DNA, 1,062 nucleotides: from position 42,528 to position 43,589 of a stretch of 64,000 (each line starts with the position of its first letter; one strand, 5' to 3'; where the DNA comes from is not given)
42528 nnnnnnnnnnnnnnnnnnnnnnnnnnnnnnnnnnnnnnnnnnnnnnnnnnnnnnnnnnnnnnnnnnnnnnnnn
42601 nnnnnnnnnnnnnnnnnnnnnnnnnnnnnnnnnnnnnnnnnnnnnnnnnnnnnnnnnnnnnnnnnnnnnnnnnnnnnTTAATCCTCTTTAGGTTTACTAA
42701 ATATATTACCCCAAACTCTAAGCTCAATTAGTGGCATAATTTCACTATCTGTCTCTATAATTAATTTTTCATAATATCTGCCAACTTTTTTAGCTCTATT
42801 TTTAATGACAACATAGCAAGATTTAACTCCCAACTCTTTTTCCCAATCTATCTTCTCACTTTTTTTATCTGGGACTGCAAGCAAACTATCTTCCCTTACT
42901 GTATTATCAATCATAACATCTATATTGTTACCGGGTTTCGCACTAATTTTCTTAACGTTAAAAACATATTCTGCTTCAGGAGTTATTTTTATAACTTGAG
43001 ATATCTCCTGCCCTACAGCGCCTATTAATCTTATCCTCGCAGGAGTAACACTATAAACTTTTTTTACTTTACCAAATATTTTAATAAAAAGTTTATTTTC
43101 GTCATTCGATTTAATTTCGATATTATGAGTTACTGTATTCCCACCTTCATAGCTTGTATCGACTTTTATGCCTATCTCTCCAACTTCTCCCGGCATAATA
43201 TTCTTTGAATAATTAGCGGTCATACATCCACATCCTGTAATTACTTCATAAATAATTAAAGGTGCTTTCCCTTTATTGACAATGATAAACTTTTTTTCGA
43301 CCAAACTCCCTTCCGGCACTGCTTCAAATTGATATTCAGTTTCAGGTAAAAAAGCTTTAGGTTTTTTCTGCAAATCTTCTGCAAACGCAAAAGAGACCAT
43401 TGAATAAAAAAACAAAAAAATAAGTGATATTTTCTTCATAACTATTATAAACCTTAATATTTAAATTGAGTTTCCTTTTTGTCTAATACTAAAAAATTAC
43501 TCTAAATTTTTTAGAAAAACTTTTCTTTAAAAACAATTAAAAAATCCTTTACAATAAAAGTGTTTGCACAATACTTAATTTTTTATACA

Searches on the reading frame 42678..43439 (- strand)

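Call 49: search_protein_families(library=pfam, proteins=[window:42678-43439:-], max_evalue=0.00001)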
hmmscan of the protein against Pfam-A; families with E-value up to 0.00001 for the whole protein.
window:42678-43439:- (253 aa): 2 families
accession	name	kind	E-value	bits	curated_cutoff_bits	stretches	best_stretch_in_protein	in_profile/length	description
PF07610.17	DUF1573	-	1.3e-17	64.1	26.1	1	33-124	5-97/98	Protein of unknown function (DUF1573)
PF22544.2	HYDIN_VesB_CFA65-like_Ig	-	2.9e-10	40.7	25.5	1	32-123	6-99/100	HYDIN/CFA65/VesB-like, Ig-like domain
